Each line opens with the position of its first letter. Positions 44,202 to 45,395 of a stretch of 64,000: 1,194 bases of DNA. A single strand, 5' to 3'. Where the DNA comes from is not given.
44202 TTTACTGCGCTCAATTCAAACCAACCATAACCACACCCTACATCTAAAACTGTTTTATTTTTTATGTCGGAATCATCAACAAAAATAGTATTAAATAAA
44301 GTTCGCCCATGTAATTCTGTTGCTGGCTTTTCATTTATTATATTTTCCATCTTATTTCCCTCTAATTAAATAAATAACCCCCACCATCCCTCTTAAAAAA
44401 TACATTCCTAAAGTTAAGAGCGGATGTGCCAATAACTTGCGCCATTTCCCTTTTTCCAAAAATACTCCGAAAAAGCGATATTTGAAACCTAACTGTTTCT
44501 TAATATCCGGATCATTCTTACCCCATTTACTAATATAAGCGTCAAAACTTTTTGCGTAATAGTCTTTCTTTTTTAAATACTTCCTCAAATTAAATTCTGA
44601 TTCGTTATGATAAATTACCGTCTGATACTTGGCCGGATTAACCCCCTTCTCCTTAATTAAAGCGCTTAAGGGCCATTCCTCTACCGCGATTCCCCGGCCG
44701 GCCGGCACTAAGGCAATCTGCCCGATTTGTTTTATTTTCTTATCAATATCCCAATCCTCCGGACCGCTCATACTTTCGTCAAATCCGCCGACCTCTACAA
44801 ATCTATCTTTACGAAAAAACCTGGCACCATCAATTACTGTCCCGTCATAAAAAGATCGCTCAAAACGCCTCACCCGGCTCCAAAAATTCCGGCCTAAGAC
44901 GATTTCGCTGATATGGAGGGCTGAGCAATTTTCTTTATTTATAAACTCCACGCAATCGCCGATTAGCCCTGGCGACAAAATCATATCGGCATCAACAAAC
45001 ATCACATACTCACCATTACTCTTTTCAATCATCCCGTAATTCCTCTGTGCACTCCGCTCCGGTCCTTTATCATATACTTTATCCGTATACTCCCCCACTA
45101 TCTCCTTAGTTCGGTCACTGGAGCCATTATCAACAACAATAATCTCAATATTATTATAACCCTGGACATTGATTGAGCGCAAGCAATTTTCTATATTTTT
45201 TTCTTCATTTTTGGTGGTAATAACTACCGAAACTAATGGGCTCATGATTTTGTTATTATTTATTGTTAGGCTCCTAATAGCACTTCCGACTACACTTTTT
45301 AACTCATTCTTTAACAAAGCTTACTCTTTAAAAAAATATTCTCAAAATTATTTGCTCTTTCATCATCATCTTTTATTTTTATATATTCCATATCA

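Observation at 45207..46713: Three copies of the same GT2 5' end (one intact gene, two 13-15-codon stubs) bracket an orphan gene and repeat arrays: a gene-replacement hotspot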

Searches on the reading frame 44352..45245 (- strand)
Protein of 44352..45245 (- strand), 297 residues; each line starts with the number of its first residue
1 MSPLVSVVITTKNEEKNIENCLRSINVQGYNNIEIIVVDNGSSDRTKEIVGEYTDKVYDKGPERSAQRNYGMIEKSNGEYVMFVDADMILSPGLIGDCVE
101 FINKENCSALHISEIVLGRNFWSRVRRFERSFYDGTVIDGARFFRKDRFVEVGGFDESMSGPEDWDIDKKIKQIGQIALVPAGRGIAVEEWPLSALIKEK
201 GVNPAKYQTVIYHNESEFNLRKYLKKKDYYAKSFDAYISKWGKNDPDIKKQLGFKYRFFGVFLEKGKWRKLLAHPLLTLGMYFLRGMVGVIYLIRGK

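Call 7: search_protein_families(library=pfam, proteins=[window:44352-45245:-], max_evalue=0.01)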
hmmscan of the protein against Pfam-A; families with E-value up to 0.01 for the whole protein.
window:44352-45245:- (297 aa): 4 families
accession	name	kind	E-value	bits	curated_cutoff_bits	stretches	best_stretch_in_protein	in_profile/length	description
PF00535.33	Glycos_transf_2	-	2.4e-26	93.1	23.3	1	6-131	1-134/168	Glycosyl transferase family 2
PF10111.15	Glyco_tranf_2_2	-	1.3e-16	61.3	27.3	2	6-109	1-113/276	Glycosyltransferase like family 2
PF13641.12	Glyco_tranf_2_3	-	9.4e-10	39.3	27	1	5-110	3-119/230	Glycosyltransferase like family 2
PF13704.12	Glyco_tranf_2_4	-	4.8e-05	24.2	27.5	1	12-87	1-81/98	Glycosyl transferase family 2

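Call 8: find_encoding_contigs(protein=window:44352-45245:-, flank=10000, max_places=10)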
Protein window:44352-45245:- (297 aa): 2 contigs read that carry it; 1 place shown.
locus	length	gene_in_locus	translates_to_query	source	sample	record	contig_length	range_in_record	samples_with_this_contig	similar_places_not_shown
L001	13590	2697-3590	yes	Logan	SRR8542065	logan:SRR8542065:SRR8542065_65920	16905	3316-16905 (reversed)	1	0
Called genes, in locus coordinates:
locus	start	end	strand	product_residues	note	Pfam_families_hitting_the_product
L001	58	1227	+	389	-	PF13173:AAA_14, PF13635:DUF4143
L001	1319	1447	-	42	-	-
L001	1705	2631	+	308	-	-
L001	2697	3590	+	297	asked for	PF00535:Glycos_transf_2, PF10111:Glyco_tranf_2_2, PF13641:Glyco_tranf_2_3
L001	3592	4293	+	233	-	PF01209:Ubie_methyltran, PF06325:PrmA, PF13489:Methyltransf_23, PF02353:CMAS, PF13847:Methyltransf_31, PF08241:Methyltransf_11, PF08242:Methyltransf_12, PF13649:Methyltransf_25, +4 more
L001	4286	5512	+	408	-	PF00534:Glycos_transf_1, PF13692:Glyco_trans_1_4, PF13524:Glyco_trans_1_2 (weak)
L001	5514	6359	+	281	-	PF01209:Ubie_methyltran, PF13489:Methyltransf_23, PF13847:Methyltransf_31, PF08241:Methyltransf_11, PF08242:Methyltransf_12, PF13649:Methyltransf_25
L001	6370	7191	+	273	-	PF08241:Methyltransf_11 (weak)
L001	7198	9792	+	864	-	-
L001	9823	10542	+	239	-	PF01066:CDP-OH_P_transf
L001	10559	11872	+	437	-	PF01467:CTP_transf_like, PF13714:PEP_mutase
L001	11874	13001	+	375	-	PF02776:TPP_enzyme_N, PF02775:TPP_enzyme_C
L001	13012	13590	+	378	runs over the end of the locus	PF00465:Fe-ADH, PF13685:Fe-ADH_2, PF25137:ADH_Fe_C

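Call 12: find_homologous_proteins(query=window:44352-45245:-, max_evalue=1e-20)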
Query window:44352-45245:- (297 aa): 6914 proteins with E <= 1e-20 among 7851 candidates; the best 120 are listed.
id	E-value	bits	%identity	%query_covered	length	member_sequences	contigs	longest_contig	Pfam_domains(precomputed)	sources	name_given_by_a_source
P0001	9.0e-175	598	88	100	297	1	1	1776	PF10111.15,PF13641.13,PF00535.33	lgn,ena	-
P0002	8.5e-174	595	88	100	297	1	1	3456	PF10111.15,PF13641.13,PF00535.33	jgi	jgi:glycosyltransferase involved in cell wall biosynthesis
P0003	6.7e-160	549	81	99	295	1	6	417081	PF10111.15,PF13641.13,PF00535.33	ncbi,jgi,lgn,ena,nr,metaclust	ncbi:TPA: glycosyl transferase [Candidatus Falkowbacteria bacterium]|nr:MAG: Glycosyl transferase [C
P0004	1.3e-149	515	100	76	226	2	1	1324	PF10111.15,PF00535.33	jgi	jgi:uncharacterized membrane protein YqaE (UPF0057 family)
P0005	6.8e-137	474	74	100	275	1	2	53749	PF10111.15,PF13641.13,PF00535.33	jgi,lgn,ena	jgi:glycosyltransferase involved in cell wall biosynthesis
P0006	2.4e-134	465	70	100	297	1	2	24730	PF10111.15,PF13641.13,PF00535.33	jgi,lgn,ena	-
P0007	2.5e-134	465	67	99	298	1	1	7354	PF10111.15,PF13641.13,PF00535.33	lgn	-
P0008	2.9e-134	465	73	99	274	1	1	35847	PF10111.15,PF13641.13,PF00535.33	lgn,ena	-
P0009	7.9e-134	464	69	99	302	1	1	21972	PF10111.15,PF13641.13,PF00535.33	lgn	-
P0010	1.8e-133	462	68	100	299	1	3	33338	PF10111.15,PF13641.13,PF00535.33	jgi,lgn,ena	-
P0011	9.0e-133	460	70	98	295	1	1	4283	PF10111.15,PF13641.13,PF00535.33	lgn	-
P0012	9.1e-133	460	70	100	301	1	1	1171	PF10111.15,PF13641.13,PF00535.33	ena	-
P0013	5.0e-132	458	70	100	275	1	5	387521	PF10111.15,PF13641.13,PF00535.33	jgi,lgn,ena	-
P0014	5.3e-132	458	68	98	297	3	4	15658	PF10111.15,PF13641.13,PF00535.33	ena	-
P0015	5.8e-132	457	71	100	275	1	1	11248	PF10111.15,PF13641.13,PF00535.33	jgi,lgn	jgi:glycosyltransferase involved in cell wall biosynthesis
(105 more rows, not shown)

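Call 14: find_encoding_contigs(protein=P0003, flank=8000, max_places=6)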
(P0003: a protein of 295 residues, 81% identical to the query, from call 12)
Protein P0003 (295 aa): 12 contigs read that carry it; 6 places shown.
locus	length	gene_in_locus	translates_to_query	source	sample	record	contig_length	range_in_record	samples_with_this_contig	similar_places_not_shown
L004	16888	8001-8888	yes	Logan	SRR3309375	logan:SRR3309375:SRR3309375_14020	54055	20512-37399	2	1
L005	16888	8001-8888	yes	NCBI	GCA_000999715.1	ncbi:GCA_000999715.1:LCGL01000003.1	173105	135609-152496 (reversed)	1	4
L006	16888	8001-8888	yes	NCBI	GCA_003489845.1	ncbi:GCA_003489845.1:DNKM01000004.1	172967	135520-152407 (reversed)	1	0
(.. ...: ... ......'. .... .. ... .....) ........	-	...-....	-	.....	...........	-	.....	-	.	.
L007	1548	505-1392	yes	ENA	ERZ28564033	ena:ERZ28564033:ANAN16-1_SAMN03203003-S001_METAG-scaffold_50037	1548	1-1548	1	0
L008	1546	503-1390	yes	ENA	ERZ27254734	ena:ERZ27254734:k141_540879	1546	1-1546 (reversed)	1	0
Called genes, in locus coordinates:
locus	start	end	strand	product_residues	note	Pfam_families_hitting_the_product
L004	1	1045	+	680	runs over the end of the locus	PF05201:GlutR_N, PF01488:Shikimate_DH, PF03446:NAD_binding_2 (weak), PF00152:tRNA-synt_2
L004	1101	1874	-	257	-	PF23023:Anti-Pycsar_Apyc1, PF00753:Lactamase_B, PF12706:Lactamase_B_2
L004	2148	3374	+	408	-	PF13393:tRNA-synt_His, PF00587:tRNA-synt_2b, PF03129:HGTP_anticodon (weak)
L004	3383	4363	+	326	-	PF00535:Glycos_transf_2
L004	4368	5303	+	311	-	PF01073:3Beta_HSD, PF01370:Epimerase, PF02719:Polysacc_synt_2 (faint), PF04321:RmlD_sub_bind (weak), PF07993:NAD_binding_4 (faint), PF16363:GDP_Man_Dehyd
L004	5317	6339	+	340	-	PF00535:Glycos_transf_2 (faint), PF13632:Glyco_trans_2_3 (weak)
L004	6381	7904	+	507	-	PF04055:Radical_SAM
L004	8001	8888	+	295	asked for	PF00535:Glycos_transf_2, PF10111:Glyco_tranf_2_2, PF13641:Glyco_tranf_2_3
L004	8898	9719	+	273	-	PF13292:DXP_synthase_N, PF00456:Transketolase_N, PF00676:E1_dh (weak)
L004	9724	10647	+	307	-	PF02779:Transket_pyr, PF02780:Transketolase_C (weak)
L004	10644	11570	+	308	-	PF01370:Epimerase, PF16363:GDP_Man_Dehyd (faint)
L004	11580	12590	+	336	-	PF00535:Glycos_transf_2, PF10111:Glyco_tranf_2_2, PF13641:Glyco_tranf_2_3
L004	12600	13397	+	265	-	PF13489:Methyltransf_23, PF13847:Methyltransf_31, PF08241:Methyltransf_11, PF08242:Methyltransf_12, PF13649:Methyltransf_25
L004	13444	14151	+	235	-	PF13489:Methyltransf_23, PF07021:MetW (weak), PF13649:Methyltransf_25, PF13847:Methyltransf_31, PF08241:Methyltransf_11, PF08242:Methyltransf_12 (weak)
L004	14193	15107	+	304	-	-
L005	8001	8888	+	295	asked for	PF00535:Glycos_transf_2, PF10111:Glyco_tranf_2_2, PF13641:Glyco_tranf_2_3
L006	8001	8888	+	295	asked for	PF00535:Glycos_transf_2, PF10111:Glyco_tranf_2_2, PF13641:Glyco_tranf_2_3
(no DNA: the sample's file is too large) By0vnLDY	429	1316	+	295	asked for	PF00535:Glycos_transf_2, PF10111:Glyco_tranf_2_2, PF13641:Glyco_tranf_2_3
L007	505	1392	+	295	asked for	PF00535:Glycos_transf_2, PF10111:Glyco_tranf_2_2, PF13641:Glyco_tranf_2_3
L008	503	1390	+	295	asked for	PF00535:Glycos_transf_2, PF10111:Glyco_tranf_2_2, PF13641:Glyco_tranf_2_3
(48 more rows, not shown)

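Call 15: find_encoding_contigs(protein=P0002, flank=8000, max_places=4)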
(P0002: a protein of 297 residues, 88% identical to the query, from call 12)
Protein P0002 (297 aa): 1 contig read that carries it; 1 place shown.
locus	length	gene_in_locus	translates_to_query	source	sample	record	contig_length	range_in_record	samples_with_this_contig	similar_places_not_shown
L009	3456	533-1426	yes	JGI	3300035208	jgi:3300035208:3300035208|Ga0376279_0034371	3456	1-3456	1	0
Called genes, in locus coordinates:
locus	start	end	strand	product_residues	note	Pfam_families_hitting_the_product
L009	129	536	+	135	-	-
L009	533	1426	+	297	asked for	PF00535:Glycos_transf_2, PF10111:Glyco_tranf_2_2, PF13641:Glyco_tranf_2_3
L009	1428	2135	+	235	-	-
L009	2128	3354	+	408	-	PF00534:Glycos_transf_1, PF13692:Glyco_trans_1_4, PF13524:Glyco_trans_1_2 (weak)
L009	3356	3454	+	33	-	?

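Call 16: find_encoding_contigs(protein=P0005, flank=8000, max_places=4)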
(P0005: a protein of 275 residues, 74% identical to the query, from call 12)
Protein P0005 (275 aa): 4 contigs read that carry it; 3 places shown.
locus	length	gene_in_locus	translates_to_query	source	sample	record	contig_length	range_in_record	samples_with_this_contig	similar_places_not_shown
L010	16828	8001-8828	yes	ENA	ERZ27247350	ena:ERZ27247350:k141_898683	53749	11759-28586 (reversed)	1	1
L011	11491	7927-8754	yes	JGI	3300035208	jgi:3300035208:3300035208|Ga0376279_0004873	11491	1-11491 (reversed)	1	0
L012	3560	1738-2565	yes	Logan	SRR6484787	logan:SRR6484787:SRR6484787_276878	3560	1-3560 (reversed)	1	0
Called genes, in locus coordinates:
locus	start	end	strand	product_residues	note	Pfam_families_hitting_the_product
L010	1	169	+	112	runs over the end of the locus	-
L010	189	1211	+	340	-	PF00535:Glycos_transf_2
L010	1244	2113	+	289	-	PF03446:NAD_binding_2 (weak), PF03807:F420_oxidored (faint), PF03721:UDPG_MGDP_dh_N, PF00984:UDPG_MGDP_dh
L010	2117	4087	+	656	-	PF01073:3Beta_HSD (weak), PF01370:Epimerase, PF02719:Polysacc_synt_2 (faint), PF07993:NAD_binding_4 (faint), PF16363:GDP_Man_Dehyd, PF14528:LAGLIDADG_3 (faint), PF01370:Epimerase, PF16363:GDP_Man_Dehyd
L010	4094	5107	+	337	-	PF00535:Glycos_transf_2, PF13641:Glyco_tranf_2_3 (faint), PF13632:Glyco_trans_2_3 (weak)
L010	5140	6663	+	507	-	PF04055:Radical_SAM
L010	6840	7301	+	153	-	PF01381:HTH_3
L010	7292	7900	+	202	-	PF02661:Fic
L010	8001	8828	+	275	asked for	PF00535:Glycos_transf_2, PF10111:Glyco_tranf_2_2, PF13641:Glyco_tranf_2_3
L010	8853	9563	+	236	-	PF13489:Methyltransf_23, PF08241:Methyltransf_11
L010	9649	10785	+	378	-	PF20706:GT4-conflict (faint), PF13439:Glyco_transf_4, PF13579:Glyco_trans_4_4, PF00534:Glycos_transf_1, PF13692:Glyco_trans_1_4, PF13524:Glyco_trans_1_2 (weak)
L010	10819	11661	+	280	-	PF05050:Methyltransf_21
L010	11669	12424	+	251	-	PF01066:CDP-OH_P_transf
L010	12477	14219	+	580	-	-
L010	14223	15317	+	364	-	-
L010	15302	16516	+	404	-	PF20706:GT4-conflict, PF00534:Glycos_transf_1, PF13692:Glyco_trans_1_4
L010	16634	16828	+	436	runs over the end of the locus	PF01467:CTP_transf_like, PF13714:PEP_mutase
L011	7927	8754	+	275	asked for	PF00535:Glycos_transf_2, PF10111:Glyco_tranf_2_2, PF13641:Glyco_tranf_2_3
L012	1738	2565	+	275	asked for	PF00535:Glycos_transf_2, PF10111:Glyco_tranf_2_2, PF13641:Glyco_tranf_2_3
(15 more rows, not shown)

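Call 21: find_related_loci(query=window:44352-45245:-, collection=metagenome_contigs, flank=10000)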
Query window:44352-45245:- (297 aa) in metagenome_contigs; peptide patterns used: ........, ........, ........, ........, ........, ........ (x = any residue, [..] = any of these).
600 stretches matched a pattern (row limit reached: there are more); 436 encode a relative of the query (tblastn E <= 1e-3); the best 80 are kept; 80 distinct loci.
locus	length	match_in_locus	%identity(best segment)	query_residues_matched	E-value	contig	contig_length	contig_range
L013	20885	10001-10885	81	1-295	7e-155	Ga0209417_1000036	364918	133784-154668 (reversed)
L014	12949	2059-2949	70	1-297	7e-140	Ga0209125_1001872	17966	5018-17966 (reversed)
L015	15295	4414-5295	68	2-297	2e-137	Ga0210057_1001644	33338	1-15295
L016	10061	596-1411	69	1-294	3e-137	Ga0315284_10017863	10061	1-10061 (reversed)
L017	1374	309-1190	67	3-297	2e-147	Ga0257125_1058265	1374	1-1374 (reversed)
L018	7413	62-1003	64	1-295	1e-134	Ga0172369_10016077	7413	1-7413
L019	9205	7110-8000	65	3-295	4e-134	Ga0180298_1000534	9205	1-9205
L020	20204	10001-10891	65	3-295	8e-134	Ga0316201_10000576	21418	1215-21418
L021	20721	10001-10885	66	1-297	2e-133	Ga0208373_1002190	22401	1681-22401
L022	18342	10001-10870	66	3-294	3e-131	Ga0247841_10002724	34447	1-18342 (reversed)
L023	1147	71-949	66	3-297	3e-143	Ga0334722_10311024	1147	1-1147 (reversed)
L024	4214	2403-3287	64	3-294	2e-132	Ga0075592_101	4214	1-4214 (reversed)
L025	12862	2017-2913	63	2-297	3e-129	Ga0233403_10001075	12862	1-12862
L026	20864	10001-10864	66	2-293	2e-128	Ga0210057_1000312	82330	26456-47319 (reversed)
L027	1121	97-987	63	2-294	3e-139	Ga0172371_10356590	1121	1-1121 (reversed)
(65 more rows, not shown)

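Call 22: find_related_loci(query=window:44352-45245:-, collection=genome_contigs, flank=10000)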
Query window:44352-45245:- (297 aa) in genome_contigs; peptide patterns used: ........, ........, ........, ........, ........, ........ (x = any residue, [..] = any of these).
600 stretches matched a pattern (row limit reached: there are more); 487 encode a relative of the query (tblastn E <= 1e-3); the best 80 are kept; 79 distinct loci.
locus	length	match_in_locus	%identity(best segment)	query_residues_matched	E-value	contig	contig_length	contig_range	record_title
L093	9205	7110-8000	65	3-295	6e-134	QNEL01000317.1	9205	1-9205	MAG: Candidatus Parabeggiatoa sp. nov. 3 isolate B5_G6 B5_Guay6_scaffold_06366, whole genome shotgun sequence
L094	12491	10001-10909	67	3-295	7e-134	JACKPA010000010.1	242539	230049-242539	MAG: Leptospiraceae bacterium isolate HK-STAS-SPIR-3 HK-STAS-SPIR-3_10, whole genome shotgun sequence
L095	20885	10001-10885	66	1-297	2e-133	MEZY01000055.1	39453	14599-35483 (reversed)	MAG: Candidatus Berkelbacteria bacterium RIFOXYA2_FULL_43_10 rifoxya2_full_scaffold_859, whole genome shotgun sequence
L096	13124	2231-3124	68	1-297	3e-133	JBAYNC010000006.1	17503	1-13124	MAG: Patescibacteria group bacterium isolate SO_2016_LW1_55 scaffold03204_LW64-88_2016, whole genome shotgun sequence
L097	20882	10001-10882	67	2-297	4e-130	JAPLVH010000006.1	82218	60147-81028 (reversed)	MAG: Candidatus Berkelbacteria bacterium isolate LacPavin_0419_WC90_MAG_42_9 LacPavin_0419_WC90_scaffold_17927, whole ge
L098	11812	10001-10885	64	3-294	6e-130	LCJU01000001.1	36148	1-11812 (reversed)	MAG: candidate division WWE3 bacterium GW2011_GWC2_44_9 UW82_C0001, whole genome shotgun sequence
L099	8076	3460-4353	63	3-295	2e-129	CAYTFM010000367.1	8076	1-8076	MAG TPA_asm: uncultured Victivallales bacterium isolate binchicken_co232_176 genome assembly, contig: NODE_17105_length_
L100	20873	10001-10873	61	2-295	7e-128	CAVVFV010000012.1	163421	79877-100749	MAG: Candidatus Falkowbacteria bacterium isolate MFD01188.bin.1.43 genome assembly, contig: contig_58167, whole genome s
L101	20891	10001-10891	65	1-293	2e-127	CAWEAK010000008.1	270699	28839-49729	MAG: uncultured Spirochaetota bacterium isolate MFD01476.bin.2.50 genome assembly, contig: contig_41637, whole genome sh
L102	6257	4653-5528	67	2-295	2e-127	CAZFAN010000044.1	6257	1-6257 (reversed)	MAG TPA_asm: uncultured Candidatus Saccharibacteria bacterium isolate binchicken_co212_61 genome assembly, contig: NODE_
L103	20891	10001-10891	65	4-295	4e-126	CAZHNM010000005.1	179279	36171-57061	MAG TPA_asm: uncultured Brevinematales bacterium isolate binchicken_co3_610 genome assembly, contig: NODE_116_length_179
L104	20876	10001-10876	64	3-293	1e-125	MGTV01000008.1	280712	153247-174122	MAG: Elusimicrobia bacterium GWA2_62_23 gwa2_scaffold_118, whole genome shotgun sequence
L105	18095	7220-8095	69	5-297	4e-138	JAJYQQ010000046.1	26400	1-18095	MAG: bacterium isolate DS4.bin43 NODE_1868_length_26400_cov_2.306246, whole genome shotgun sequence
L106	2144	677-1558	62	3-295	3e-126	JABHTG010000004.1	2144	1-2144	MAG: Nitrospina sp. isolate SI039_bin56 k141_2284939, whole genome shotgun sequence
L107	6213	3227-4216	57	4-294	6e-119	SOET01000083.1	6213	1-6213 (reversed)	MAG: Candidatus Kuenenia hertensis isolate YC6 NODE_25235_length_6213_cov_270.994804, whole genome shotgun sequence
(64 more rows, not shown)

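Call 26: find_encoding_contigs(protein=P0001, flank=10000, max_places=6)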
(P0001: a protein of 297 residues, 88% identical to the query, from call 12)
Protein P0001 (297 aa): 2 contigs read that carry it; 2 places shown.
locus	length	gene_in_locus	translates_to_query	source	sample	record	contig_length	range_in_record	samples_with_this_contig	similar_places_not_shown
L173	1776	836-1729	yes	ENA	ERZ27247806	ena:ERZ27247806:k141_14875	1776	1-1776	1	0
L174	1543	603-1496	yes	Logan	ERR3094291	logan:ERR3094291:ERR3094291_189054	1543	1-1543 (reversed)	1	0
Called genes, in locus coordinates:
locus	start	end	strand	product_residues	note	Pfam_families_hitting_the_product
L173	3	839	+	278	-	?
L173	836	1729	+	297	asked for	PF00535:Glycos_transf_2, PF10111:Glyco_tranf_2_2, PF13641:Glyco_tranf_2_3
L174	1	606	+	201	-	?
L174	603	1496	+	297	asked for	PF00535:Glycos_transf_2, PF10111:Glyco_tranf_2_2, PF13641:Glyco_tranf_2_3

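Call 50: search_protein_families(library=pfam, proteins=[L173:3-839:+, L009:3-536:+, L010:6840-7301:+, L010:7292-7900:+], max_evalue=0.01)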
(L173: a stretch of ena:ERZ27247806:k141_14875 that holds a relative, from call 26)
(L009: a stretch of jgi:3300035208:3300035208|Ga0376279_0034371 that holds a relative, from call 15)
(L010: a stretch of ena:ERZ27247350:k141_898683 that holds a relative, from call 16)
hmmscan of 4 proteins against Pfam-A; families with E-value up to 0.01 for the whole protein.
L173:3-839:+ (278 aa): 1 family
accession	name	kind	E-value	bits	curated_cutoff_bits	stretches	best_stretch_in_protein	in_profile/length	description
PF13310.11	Virulence_RhuM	-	2.2e-99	332.3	33.7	1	21-252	17-248/252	Virulence protein RhuM family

L009:3-536:+ (177 aa): 12 families
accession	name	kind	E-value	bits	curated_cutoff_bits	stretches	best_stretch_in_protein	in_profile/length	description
PF13749.12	HATPase_c_4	-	8.5e-19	67.8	26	1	1-81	6-89/89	Putative ATP-dependent DNA helicase recG C-terminal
PF08220.18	HTH_DeoR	-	6.3e-09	35.9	21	1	121-163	5-47/57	DeoR-like helix-turn-helix domain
PF08279.18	HTH_11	-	3.5e-08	33.6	25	1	121-156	5-41/55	HTH domain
PF01047.28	MarR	-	2e-06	28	24.6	1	119-162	6-49/59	MarR family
PF13412.12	HTH_24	-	3.9e-06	26.8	21.9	1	121-161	8-48/48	Winged helix-turn-helix DNA-binding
PF08280.17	HTH_Mga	-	1.1e-05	25.8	23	1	125-156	14-45/59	M protein trans-acting positive regulator (MGA) HTH domain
PF21715.3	CggR_N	-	0.00097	19.2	30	1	121-161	8-48/71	CggR N-terminal DNA binding domain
PF05043.19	Mga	-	0.0013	19.8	21.1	1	118-156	18-56/87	Mga helix-turn-helix domain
PF13730.12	HTH_36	-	0.0025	18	25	1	132-160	27-55/55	Helix-turn-helix domain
PF25212.1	HVO_A0114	-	0.0051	17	27.6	0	118-162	24-68/84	HVO_A0114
PF02082.26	Rrf2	-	0.0055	17.3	30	1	117-170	10-63/132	Iron-dependent Transcriptional regulator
PF12840.13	HTH_20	-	0.0086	16.5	27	0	122-162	10-50/51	Helix-turn-helix domain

L010:6840-7301:+ (153 aa): 5 families
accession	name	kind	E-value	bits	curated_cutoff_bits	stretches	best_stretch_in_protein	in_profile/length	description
PF01381.28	HTH_3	-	2.4e-08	34.3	23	1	35-88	3-54/55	Helix-turn-helix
PF13443.12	HTH_26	-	0.00022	21.8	22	1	41-86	10-54/63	Cro/C1-type HTH DNA-binding domain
PF13744.12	HTH_37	-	0.0025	18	27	0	33-86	23-75/80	Helix-turn-helix domain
PF13413.12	HTH_25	-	0.0027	18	24.6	1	35-64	4-33/62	Helix-turn-helix domain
PF13560.12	HTH_31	-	0.005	17.6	27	0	37-84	10-56/64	Helix-turn-helix domain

L010:7292-7900:+ (202 aa): 1 family
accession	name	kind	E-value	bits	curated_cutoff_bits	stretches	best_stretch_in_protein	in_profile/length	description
PF02661.23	Fic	-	3.4e-10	41.1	24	1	59-150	2-92/93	Fic/DOC family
